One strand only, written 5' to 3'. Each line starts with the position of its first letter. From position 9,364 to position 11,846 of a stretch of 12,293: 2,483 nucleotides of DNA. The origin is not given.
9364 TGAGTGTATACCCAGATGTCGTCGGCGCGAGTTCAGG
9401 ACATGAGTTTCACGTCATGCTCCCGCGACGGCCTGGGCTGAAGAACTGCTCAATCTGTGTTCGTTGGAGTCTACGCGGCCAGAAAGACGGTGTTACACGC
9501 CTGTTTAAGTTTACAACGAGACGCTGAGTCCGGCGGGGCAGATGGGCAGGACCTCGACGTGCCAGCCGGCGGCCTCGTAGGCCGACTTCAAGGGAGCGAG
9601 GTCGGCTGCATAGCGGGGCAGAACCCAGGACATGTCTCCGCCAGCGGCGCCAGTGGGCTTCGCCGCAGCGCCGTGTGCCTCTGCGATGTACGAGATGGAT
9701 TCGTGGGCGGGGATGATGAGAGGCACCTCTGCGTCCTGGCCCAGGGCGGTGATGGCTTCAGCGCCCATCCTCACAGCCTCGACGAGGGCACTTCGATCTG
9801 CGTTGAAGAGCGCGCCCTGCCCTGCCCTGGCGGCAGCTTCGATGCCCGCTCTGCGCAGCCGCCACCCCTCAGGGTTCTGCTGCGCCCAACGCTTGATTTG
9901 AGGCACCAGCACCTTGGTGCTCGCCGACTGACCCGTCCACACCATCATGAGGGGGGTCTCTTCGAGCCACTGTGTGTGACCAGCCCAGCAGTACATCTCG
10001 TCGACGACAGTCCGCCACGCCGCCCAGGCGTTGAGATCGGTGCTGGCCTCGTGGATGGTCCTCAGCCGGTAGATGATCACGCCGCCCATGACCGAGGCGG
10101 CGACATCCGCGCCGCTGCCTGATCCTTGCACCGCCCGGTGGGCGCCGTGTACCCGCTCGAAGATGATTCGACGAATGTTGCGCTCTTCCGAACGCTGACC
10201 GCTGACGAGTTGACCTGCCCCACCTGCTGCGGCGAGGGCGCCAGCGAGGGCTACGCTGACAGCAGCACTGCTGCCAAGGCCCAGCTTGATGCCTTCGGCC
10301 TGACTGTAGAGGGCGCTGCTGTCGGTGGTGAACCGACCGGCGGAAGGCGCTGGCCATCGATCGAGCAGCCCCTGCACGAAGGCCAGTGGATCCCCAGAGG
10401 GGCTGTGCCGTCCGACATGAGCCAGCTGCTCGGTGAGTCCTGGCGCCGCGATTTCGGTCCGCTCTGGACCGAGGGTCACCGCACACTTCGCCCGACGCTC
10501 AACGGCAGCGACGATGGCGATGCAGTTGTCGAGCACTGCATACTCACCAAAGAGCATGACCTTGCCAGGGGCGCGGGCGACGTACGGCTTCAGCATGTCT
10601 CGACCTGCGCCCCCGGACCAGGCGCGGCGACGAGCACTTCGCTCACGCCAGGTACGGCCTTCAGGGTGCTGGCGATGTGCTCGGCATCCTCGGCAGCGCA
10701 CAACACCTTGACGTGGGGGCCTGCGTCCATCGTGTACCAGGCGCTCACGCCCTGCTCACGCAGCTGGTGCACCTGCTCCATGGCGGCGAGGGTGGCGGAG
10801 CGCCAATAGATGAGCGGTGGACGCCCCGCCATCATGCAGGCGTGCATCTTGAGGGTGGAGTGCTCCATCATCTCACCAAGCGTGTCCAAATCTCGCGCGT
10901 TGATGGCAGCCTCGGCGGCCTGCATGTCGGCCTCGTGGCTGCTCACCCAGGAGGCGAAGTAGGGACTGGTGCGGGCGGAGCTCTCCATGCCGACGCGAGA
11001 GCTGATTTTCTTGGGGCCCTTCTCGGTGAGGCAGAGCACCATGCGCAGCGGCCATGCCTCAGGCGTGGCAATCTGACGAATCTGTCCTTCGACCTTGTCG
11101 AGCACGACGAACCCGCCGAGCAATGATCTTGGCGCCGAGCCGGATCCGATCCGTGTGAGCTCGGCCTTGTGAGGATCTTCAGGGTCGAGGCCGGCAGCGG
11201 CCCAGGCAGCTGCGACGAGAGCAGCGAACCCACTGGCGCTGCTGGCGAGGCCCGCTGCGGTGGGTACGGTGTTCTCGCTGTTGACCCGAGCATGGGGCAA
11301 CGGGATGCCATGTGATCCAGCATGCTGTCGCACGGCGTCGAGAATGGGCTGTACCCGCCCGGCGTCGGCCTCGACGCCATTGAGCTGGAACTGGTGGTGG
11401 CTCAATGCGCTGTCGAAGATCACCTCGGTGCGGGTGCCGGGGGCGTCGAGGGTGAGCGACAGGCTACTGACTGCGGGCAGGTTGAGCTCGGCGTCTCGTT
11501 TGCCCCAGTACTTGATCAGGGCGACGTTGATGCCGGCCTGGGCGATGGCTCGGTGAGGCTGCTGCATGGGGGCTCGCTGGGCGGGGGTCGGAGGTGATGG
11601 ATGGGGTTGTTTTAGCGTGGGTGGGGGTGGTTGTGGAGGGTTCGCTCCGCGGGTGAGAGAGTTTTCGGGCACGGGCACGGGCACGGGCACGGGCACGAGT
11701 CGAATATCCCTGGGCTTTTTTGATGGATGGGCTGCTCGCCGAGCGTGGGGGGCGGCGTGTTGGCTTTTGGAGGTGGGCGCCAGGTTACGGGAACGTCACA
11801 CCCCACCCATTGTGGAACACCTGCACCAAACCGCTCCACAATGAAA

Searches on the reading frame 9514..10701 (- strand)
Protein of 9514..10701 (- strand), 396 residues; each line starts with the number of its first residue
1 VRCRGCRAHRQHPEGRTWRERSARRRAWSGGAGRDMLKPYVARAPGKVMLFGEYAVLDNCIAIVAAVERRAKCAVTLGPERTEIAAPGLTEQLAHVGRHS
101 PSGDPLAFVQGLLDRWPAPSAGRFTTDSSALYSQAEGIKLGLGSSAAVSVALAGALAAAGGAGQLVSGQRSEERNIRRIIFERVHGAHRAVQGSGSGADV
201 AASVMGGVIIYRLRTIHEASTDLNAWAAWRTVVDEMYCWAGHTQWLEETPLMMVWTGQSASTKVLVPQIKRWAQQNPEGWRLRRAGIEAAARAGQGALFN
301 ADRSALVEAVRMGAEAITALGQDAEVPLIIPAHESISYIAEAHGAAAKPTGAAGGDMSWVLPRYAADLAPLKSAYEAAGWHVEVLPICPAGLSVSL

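Call 3: search_protein_families(library=pfam, proteins=[window:9514-10701:-], max_evalue=0.01)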
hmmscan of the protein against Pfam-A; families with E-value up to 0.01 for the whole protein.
window:9514-10701:- (396 aa): 1 family
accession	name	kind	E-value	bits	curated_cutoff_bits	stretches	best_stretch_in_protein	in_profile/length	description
PF00288.32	GHMP_kinases_N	-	7.3e-05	23.4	22.3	1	139-207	29-87/87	GHMP kinases N terminal domain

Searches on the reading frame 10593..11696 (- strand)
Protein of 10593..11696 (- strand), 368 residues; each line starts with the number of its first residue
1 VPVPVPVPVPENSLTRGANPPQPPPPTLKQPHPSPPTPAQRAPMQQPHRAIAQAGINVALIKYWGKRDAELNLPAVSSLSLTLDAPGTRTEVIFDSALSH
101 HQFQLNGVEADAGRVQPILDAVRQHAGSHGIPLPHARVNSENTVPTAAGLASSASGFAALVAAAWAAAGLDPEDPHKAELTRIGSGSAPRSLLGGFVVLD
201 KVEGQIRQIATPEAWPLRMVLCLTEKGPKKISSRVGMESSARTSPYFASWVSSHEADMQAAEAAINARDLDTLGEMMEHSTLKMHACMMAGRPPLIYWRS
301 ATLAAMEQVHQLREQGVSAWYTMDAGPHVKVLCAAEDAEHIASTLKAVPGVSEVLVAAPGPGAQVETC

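Call 3: search_protein_families(library=pfam, proteins=[window:10593-11696:-], max_evalue=0.01)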
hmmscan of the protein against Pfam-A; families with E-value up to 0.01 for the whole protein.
window:10593-11696:- (368 aa): 3 families
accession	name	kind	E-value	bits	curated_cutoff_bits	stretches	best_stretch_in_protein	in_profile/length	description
PF22700.2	MVD-like_N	-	7.8e-47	159.3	27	1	54-201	1-148/157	Diphosphomevalonate decarboxylase-like N-terminal domain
PF18376.6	MDD_C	-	6.5e-18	65.7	23.2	1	220-348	2-133/186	Mevalonate 5-diphosphate decarboxylase C-terminal domain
PF00288.32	GHMP_kinases_N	-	2.3e-06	28.1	22.3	1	118-181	6-63/87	GHMP kinases N terminal domain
